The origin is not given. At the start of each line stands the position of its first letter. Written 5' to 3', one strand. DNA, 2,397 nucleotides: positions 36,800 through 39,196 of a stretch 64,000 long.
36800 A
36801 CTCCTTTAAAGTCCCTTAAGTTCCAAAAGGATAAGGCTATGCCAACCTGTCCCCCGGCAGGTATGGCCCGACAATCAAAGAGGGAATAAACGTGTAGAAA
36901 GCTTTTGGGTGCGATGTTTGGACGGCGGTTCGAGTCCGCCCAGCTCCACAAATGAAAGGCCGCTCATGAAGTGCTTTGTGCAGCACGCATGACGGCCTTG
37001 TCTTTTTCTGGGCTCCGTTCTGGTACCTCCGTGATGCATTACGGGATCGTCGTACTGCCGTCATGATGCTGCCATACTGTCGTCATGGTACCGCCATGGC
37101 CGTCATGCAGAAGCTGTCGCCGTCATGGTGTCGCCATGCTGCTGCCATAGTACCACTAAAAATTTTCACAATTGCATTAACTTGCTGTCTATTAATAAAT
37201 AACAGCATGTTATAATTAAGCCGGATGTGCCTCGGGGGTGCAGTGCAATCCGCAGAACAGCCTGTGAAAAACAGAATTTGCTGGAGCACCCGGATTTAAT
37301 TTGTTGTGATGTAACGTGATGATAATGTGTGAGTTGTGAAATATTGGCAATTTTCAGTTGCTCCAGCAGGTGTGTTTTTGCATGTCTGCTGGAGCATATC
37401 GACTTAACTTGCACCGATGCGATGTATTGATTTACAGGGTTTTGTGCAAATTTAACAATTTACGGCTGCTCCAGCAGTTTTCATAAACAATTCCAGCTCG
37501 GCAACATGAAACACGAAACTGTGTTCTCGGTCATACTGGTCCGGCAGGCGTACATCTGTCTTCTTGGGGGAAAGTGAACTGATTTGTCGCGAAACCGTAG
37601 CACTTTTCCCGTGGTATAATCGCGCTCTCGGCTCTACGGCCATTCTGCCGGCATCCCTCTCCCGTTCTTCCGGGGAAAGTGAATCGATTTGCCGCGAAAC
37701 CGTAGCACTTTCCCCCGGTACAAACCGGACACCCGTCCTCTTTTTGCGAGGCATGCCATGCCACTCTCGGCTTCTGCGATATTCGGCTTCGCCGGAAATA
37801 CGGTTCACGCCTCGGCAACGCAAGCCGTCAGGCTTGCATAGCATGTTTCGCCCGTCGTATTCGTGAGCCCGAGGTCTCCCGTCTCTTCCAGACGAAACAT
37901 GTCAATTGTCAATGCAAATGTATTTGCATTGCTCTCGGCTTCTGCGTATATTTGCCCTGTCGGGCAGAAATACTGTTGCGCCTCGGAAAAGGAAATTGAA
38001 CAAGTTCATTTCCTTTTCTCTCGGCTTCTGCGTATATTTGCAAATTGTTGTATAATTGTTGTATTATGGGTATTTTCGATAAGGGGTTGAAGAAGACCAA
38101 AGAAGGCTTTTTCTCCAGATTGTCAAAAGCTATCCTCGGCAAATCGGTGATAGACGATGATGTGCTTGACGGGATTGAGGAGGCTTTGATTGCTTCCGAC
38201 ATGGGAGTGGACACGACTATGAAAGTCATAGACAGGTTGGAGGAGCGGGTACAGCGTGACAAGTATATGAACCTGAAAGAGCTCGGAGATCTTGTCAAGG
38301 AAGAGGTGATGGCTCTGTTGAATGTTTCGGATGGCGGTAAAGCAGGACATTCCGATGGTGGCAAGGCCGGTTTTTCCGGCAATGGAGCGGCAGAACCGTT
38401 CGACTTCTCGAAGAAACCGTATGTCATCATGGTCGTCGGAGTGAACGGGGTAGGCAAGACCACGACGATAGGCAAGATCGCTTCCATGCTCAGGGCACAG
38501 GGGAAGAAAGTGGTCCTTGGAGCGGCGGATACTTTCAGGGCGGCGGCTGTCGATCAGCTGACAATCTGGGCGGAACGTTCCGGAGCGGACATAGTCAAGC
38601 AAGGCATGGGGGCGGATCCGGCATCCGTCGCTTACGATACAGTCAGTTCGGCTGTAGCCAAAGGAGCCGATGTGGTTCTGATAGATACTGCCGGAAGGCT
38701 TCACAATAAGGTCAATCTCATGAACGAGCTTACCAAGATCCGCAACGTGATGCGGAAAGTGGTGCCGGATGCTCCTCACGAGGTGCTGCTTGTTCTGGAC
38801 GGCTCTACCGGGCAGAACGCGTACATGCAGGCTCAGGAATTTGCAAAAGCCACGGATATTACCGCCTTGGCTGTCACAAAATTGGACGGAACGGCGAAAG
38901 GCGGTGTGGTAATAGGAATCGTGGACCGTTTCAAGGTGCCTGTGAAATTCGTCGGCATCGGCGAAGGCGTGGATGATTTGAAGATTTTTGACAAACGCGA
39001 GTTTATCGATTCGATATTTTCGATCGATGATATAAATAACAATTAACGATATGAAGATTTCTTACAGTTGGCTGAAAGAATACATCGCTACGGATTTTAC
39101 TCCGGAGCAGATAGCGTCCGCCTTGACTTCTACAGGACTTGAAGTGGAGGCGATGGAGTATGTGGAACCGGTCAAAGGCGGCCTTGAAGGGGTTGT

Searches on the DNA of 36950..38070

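Call 11: search_rna_families(source=window, start=36950, end=38070, threshold=evalue, max_evalue=10)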
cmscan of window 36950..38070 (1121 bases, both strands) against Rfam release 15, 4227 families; matches with E-value up to 10: 3.
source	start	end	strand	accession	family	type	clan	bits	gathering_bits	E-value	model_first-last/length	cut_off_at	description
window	37347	37527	-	RF01476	rliF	Gene; sRNA;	-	24.3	60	0.13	1-220/220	no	Listeria sRNA rliF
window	37311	37419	+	RF01499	Afu_191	Gene; snRNA; snoRNA; CD-box;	-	22.7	60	0.46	1-93/93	no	A. fumigatus snoRNA Afu_191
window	37056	37144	+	RF00223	IRES_Bip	Cis-reg; IRES;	-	12.3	40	0.31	1-263/263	no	bip internal ribosome entry site (IRES)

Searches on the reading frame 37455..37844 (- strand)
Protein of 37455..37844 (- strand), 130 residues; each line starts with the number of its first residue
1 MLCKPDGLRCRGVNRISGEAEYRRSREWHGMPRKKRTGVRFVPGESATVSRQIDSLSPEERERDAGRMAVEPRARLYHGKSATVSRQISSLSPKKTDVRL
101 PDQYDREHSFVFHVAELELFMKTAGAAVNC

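Call 36: find_homologous_proteins(query=window:37455-37844:-, max_evalue=0.01)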
Query seq(130 aa) (130 aa): 43 proteins with E <= 0.01 among 62 candidates.
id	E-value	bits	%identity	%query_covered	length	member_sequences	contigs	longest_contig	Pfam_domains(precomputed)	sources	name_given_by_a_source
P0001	3.1e-87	307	74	88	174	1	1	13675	-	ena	-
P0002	9.0e-82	289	95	73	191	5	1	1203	-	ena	-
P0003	3.3e-78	278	52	65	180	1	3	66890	-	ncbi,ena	-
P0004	3.2e-74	265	68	100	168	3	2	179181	-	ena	-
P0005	3.8e-71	255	66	100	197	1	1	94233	-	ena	-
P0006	6.3e-69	248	95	92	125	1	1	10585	-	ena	-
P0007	3.6e-67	242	96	88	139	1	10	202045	-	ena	-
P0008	9.9e-67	240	96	88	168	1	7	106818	-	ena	-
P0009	5.4e-61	222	93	75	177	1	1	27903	-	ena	-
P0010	1.1e-53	198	60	59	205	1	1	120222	-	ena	-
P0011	7.9e-51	189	68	99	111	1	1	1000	-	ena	-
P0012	9.6e-51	189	72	100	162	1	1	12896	-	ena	-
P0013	1.7e-42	162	67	92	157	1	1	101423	-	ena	-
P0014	1.7e-42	162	67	92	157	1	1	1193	-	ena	-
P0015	1.6e-36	143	74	77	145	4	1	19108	-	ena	-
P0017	1.6e-33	133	75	72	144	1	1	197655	-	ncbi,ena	-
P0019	1.2e-29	121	70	70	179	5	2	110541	-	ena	-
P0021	5.1e-29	119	65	69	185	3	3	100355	-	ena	-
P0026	7.3e-22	96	45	79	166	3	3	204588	-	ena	-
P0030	5.9e-15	73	70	42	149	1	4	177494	-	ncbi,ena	-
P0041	5.4e-4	38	57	39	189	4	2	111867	-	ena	-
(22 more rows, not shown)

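Call 38: find_encoding_contigs(protein=P0017, flank=10000, max_places=2)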
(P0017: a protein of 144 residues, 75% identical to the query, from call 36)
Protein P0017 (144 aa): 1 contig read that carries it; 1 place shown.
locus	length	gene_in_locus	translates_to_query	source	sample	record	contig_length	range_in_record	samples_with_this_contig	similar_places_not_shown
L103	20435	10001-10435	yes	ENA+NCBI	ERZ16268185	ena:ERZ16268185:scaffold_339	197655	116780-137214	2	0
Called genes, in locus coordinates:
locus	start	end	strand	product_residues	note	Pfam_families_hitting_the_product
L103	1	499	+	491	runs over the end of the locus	PF00221:Lyase_aromatic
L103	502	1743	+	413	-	PF01979:Amidohydro_1, PF07969:Amidohydro_3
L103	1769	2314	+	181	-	PF00583:Acetyltransf_1, PF13508:Acetyltransf_7 (weak)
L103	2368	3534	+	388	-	PF00753:Lactamase_B, PF19583:ODP, PF00258:Flavodoxin_1 (weak), PF12724:Flavodoxin_5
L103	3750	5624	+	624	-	PF00939:Na_sulph_symp (weak), PF03600:CitMHS, PF00939:Na_sulph_symp (weak), PF02080:TrkA_C, PF00939:Na_sulph_symp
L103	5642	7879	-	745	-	PF00999:Na_H_Exchanger, PF02080:TrkA_C (weak)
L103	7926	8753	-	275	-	PF01066:CDP-OH_P_transf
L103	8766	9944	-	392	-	PF00112:Peptidase_C1 (faint), PF03051:Peptidase_C1_2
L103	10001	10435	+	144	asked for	-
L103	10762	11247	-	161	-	-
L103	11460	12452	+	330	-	PF04389:Peptidase_M28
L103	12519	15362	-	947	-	PF00005:ABC_tran (faint), PF02463:SMC_N (faint), PF13191:AAA_16 (faint), PF13304:AAA_21 (faint), PF13555:AAA_29 (faint), PF20703:nSTAND1 (faint), PF17760:UvrA_inter, PF17755:UvrA_DNA-bind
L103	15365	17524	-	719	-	PF13328:HD_4, PF04607:RelA_SpoT, PF02824:TGS, PF19296:RelA_AH (faint), PF28438:RelA_RIS, PF13291:ACT_4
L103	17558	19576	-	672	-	PF00270:DEAD (faint), PF04851:ResIII, PF17757:UvrB_inter, PF27431:UvrB_3rd, PF00271:Helicase_C, PF12344:UvrB, PF02151:UVR (faint)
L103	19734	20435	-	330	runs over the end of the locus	PF02729:OTCace_N, PF00185:OTCace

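Call 39: find_encoding_contigs(protein=P0030, flank=10000, max_places=2)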
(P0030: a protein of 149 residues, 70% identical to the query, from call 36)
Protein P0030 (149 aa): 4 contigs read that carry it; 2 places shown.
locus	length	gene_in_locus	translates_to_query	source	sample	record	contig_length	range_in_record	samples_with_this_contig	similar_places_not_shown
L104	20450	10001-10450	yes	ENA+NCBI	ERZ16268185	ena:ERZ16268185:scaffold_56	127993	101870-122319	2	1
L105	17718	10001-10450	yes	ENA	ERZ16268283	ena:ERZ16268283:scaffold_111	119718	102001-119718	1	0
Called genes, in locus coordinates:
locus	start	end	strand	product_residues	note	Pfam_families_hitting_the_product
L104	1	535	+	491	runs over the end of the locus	PF00361:Proton_antipo_M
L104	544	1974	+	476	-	PF00361:Proton_antipo_M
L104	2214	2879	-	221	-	PF01121:CoaE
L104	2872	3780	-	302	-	-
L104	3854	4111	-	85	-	PF02699:YajC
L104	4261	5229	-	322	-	PF01029:NusB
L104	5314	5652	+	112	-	PF11680:DUF3276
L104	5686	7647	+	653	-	PF00795:CN_hydrolase, PF02540:NAD_synthase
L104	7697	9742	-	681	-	PF23914:TPR_CcmH_CycH (faint), PF13371:TPR_9 (weak), PF13371:TPR_9 (weak), PF00515:TPR_1 (weak), PF13432:TPR_16 (weak), PF00515:TPR_1, PF13414:TPR_11 (weak), PF00515:TPR_1 (weak), +15 more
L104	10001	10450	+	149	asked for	-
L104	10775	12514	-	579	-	PF02878:PGM_PMM_I, PF02879:PGM_PMM_II, PF02880:PGM_PMM_III, PF00408:PGM_PMM_IV (faint)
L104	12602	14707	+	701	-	PF00930:DPPIV_N, PF26549:Tricorn_N (faint), PF00326:Peptidase_S9, PF01738:DLH (faint)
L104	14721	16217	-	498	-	PF22013:PG_1098_Fer, PF18096:Thump_like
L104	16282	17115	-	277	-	-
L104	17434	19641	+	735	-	PF03572:Peptidase_S41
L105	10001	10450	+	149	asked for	-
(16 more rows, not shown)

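Call 40: find_encoding_contigs(protein=P0021, flank=10000, max_places=2)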
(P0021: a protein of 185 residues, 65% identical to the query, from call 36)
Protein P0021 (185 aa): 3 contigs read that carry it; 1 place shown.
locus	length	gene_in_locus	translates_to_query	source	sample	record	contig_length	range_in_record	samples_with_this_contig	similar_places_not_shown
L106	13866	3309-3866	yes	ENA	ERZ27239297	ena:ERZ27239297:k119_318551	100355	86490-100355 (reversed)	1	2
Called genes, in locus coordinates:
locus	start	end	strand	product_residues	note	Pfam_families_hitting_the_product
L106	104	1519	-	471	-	PF23952:LRR_EndoS (faint), PF16378:DUF4988, PF19079:CFSR (faint)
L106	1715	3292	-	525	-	PF13424:TPR_12 (faint), PF17874:TPR_MalT (faint), PF07719:TPR_2 (faint), PF00165:HTH_AraC (faint), PF12833:HTH_18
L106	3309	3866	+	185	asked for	-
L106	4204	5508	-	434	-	PF02368:Big_2, PF26182:Ig_NUP210_5th (faint), PF02368:Big_2, PF22359:Big-like, PF26918:Ig_Eae (weak)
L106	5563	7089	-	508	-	PF02368:Big_2, PF26182:Ig_NUP210_5th (faint), PF26918:Ig_Eae (faint), PF22359:Big-like (faint), PF02368:Big_2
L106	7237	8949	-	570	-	PF12833:HTH_18, PF00165:HTH_AraC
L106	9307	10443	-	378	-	PF14289:DUF4369, PF00578:AhpC-TSA, PF08534:Redoxin, PF00085:Thioredoxin, PF13905:Thioredoxin_8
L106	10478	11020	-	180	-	PF00132:Hexapep, PF25087:GMPPB_C (faint), PF14602:Hexapep_2 (faint), PF25084:LbH_EIF2B (weak), PF00132:Hexapep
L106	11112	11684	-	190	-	PF09234:DUF1963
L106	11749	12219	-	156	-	PF00436:SSB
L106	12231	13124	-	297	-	PF08501:Shikimate_dh_N, PF01262:AlaDh_PNT_C (faint)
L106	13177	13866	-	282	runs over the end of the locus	PF22435:MRM3-like_sub_bind, PF00588:SpoU_methylase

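Call 41: find_encoding_contigs(protein=P0026, flank=10000, max_places=2)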
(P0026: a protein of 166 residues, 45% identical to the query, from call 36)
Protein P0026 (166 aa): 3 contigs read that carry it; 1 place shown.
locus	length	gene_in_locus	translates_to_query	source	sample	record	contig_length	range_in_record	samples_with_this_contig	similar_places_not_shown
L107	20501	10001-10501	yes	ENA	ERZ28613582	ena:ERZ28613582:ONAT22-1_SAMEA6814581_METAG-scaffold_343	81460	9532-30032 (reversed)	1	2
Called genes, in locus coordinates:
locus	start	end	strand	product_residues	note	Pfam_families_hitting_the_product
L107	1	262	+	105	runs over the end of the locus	PF02368:Big_2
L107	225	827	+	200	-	-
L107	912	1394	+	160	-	-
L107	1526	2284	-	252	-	PF05175:MTS (faint), PF06325:PrmA (faint), PF01170:UPF0020 (faint), PF13847:Methyltransf_31 (weak)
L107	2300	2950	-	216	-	PF00005:ABC_tran, PF13555:AAA_29 (weak), PF13304:AAA_21 (faint)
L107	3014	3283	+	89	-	-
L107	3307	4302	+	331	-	PF00056:Ldh_1_N, PF02866:Ldh_1_C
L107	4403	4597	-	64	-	-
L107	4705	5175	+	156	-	PF00165:HTH_AraC (faint), PF12833:HTH_18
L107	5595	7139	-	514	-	PF28494:GlyRS_ins_1, PF00587:tRNA-synt_2b, PF03129:HGTP_anticodon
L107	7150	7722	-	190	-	PF01288:HPPK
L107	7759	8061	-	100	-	PF01883:FeS_assembly_P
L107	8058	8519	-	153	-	PF02657:SufE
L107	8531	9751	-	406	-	PF00155:Aminotran_1_2, PF00266:Aminotran_5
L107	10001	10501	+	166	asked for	-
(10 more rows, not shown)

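Call 42: find_encoding_contigs(protein=P0019, flank=10000, max_places=2)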
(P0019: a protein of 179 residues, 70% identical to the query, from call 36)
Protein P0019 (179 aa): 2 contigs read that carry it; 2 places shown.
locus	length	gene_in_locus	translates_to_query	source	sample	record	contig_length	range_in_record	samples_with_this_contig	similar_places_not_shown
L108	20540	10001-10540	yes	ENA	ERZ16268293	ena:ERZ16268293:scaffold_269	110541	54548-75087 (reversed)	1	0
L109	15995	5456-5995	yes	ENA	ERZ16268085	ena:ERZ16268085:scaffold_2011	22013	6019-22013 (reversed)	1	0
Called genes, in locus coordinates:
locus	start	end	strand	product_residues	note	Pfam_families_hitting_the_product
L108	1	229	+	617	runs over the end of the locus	PF13004:BACON (faint)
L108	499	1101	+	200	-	-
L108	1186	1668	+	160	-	-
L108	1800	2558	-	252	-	PF05175:MTS (faint), PF06325:PrmA (faint), PF01170:UPF0020 (weak), PF13847:Methyltransf_31 (weak)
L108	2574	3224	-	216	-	PF00005:ABC_tran, PF13555:AAA_29 (weak), PF13304:AAA_21 (faint)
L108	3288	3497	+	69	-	-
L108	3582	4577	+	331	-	PF00056:Ldh_1_N, PF02866:Ldh_1_C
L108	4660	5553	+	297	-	PF00165:HTH_AraC (faint), PF12833:HTH_18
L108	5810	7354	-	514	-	PF28494:GlyRS_ins_1, PF00587:tRNA-synt_2b, PF03129:HGTP_anticodon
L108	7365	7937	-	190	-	PF01288:HPPK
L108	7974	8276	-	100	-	PF01883:FeS_assembly_P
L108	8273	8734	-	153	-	PF02657:SufE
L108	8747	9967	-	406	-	PF00155:Aminotran_1_2, PF00266:Aminotran_5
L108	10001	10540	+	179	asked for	-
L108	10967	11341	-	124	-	PF01597:GCV_H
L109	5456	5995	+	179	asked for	-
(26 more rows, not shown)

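Call 43: find_encoding_contigs(protein=P0041, flank=10000, max_places=2)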
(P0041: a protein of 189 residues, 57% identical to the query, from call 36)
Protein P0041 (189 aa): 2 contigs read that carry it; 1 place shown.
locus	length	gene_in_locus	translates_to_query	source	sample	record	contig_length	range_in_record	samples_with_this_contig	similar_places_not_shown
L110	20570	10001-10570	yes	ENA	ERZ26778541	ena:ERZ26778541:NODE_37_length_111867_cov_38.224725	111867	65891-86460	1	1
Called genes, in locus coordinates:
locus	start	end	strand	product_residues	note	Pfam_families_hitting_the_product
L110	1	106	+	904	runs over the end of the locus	PF14121:Porin_10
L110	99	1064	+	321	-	PF01464:SLT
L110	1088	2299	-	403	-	PF12704:MacB_PCD, PF02687:FtsX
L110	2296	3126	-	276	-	PF13369:Transglut_core2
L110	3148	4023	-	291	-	PF01048:PNP_UDP_1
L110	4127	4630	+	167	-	PF14126:DUF4293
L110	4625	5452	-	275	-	PF00149:Metallophos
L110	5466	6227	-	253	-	PF02872:5_nucleotid_C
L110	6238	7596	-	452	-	PF12698:ABC2_membrane_3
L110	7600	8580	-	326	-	PF13476:AAA_23 (faint), PF00005:ABC_tran, PF13304:AAA_21, PF13732:DrrA1-3_C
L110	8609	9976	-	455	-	PF02274:ADI, PF19420:DDAH_eukar (faint)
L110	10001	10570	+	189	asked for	-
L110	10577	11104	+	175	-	-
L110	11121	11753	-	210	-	PF12836:HHH_3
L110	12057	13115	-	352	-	PF02618:YceG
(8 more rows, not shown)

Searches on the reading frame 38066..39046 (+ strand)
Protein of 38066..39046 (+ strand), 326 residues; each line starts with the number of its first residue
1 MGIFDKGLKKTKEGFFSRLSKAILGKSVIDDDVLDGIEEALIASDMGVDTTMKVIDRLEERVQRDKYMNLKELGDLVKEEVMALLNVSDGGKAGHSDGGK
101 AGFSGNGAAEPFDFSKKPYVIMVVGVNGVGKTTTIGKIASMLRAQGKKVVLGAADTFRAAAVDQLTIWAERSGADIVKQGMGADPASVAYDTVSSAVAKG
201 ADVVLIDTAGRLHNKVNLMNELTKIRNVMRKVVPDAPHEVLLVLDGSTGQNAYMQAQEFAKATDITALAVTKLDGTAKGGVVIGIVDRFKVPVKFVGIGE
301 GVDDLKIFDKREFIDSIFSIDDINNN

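Call 14: find_encoding_contigs(protein=window:38066-39046:+, flank=10000, max_places=10)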
Protein window:38066-39046:+ (326 aa): 24 contigs read that carry it; 10 places shown.
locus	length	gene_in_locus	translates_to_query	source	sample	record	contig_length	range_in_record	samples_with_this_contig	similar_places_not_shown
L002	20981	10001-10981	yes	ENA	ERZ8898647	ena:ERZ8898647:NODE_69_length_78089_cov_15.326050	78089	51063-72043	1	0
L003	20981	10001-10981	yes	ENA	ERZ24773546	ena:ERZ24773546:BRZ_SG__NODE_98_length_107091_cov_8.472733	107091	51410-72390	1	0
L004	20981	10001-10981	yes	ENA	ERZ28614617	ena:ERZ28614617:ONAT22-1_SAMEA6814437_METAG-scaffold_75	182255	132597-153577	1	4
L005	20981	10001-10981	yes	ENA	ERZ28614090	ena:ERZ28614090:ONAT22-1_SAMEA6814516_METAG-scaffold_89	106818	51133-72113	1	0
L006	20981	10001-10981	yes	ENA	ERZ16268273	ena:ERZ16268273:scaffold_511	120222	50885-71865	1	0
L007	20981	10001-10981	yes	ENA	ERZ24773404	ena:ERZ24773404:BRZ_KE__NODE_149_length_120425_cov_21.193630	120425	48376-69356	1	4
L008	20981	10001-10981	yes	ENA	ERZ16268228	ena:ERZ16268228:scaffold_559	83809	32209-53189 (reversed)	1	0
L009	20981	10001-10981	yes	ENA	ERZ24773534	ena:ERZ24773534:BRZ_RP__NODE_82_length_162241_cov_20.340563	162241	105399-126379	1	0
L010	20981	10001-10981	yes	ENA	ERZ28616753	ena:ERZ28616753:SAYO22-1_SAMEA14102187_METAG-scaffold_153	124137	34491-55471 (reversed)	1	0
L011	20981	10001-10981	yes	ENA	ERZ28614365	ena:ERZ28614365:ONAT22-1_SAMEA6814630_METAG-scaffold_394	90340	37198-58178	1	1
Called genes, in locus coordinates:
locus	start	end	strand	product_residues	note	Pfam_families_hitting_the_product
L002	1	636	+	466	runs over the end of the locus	PF00890:FAD_binding_2 (weak), PF01134:GIDA (faint), PF01266:DAO (faint), PF07992:Pyr_redox_2, PF12831:FAD_oxidored (weak), PF13738:Pyr_redox_3, PF00070:Pyr_redox, PF02852:Pyr_redox_dim, +4 more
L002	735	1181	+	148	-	PF04519:Bactofilin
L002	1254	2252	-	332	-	PF00535:Glycos_transf_2, PF10111:Glyco_tranf_2_2 (weak), PF13641:Glyco_tranf_2_3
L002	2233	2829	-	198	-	PF13858:DUF4199 (weak)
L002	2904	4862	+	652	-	PF02824:TGS (weak), PF07973:tRNA_SAD, PF00587:tRNA-synt_2b, PF03129:HGTP_anticodon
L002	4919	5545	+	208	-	PF05198:IF3_N, PF00707:IF3_C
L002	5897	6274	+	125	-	PF00453:Ribosomal_L20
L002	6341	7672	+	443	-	PF10502:Peptidase_S26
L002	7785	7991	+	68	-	PF00830:Ribosomal_L28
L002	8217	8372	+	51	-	PF14128:DUF4295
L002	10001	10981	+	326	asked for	PF02881:SRP54_N, PF13604:AAA_30 (weak), PF00448:SRP54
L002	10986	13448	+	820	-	PF01588:tRNA_bind, PF03483:B3_4, PF03484:B5, PF17759:tRNA_synthFbeta, PF03147:FDX-ACB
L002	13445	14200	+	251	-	PF14129:DUF4296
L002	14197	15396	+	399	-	PF01979:Amidohydro_1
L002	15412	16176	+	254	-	PF04055:Radical_SAM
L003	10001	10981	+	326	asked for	PF02881:SRP54_N, PF13604:AAA_30 (weak), PF00448:SRP54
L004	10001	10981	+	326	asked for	PF02881:SRP54_N, PF13604:AAA_30 (weak), PF00448:SRP54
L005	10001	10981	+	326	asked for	PF02881:SRP54_N, PF13604:AAA_30 (weak), PF00448:SRP54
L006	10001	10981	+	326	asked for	PF02881:SRP54_N, PF13604:AAA_30 (weak), PF00448:SRP54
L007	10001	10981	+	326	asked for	PF02881:SRP54_N, PF13604:AAA_30 (weak), PF00448:SRP54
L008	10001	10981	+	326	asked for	PF02881:SRP54_N, PF13604:AAA_30 (weak), PF00448:SRP54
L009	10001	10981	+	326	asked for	PF02881:SRP54_N, PF13604:AAA_30 (weak), PF00448:SRP54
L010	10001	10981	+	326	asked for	PF02881:SRP54_N, PF13604:AAA_30 (weak), PF00448:SRP54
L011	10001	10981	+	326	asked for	PF02881:SRP54_N, PF13604:AAA_30 (weak), PF00448:SRP54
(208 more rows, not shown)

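Call 84: list_cluster_members(proteins=[P0003, P0017, P0030, window:38066-39043:+])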
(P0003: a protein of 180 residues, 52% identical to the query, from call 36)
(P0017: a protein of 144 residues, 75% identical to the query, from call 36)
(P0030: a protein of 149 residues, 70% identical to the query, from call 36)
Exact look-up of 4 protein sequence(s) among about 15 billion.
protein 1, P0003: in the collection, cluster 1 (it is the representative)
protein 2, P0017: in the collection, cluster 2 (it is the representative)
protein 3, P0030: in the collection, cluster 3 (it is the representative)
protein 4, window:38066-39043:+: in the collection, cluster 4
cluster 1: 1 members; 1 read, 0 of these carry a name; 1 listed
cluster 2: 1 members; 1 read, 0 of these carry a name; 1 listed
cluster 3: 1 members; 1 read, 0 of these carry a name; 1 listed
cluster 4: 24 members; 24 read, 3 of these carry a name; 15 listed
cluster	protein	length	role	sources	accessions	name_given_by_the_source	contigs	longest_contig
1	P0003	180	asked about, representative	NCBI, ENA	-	-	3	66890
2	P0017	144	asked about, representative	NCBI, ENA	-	-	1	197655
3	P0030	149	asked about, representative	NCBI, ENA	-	-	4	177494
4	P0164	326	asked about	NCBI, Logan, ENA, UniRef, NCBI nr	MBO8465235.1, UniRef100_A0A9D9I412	MAG: signal recognition particle-docking protein FtsY [Bacteroidetes bacterium] | Signal recognition particle receptor FtsY n=1 Tax=Candidatus Merdivivens pullistercoris ... | signal recognition particle-docking protein FtsY [Candidatus Merdivivens pullistercoris]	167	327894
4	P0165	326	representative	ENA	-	-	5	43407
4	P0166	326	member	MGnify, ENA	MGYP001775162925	FL=1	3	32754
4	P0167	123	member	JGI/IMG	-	fused signal recognition particle receptor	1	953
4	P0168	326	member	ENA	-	-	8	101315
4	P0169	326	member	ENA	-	-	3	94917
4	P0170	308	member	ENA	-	-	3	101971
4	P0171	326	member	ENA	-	-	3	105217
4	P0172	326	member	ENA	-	-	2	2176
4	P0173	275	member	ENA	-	-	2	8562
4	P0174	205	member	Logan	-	-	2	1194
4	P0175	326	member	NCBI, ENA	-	-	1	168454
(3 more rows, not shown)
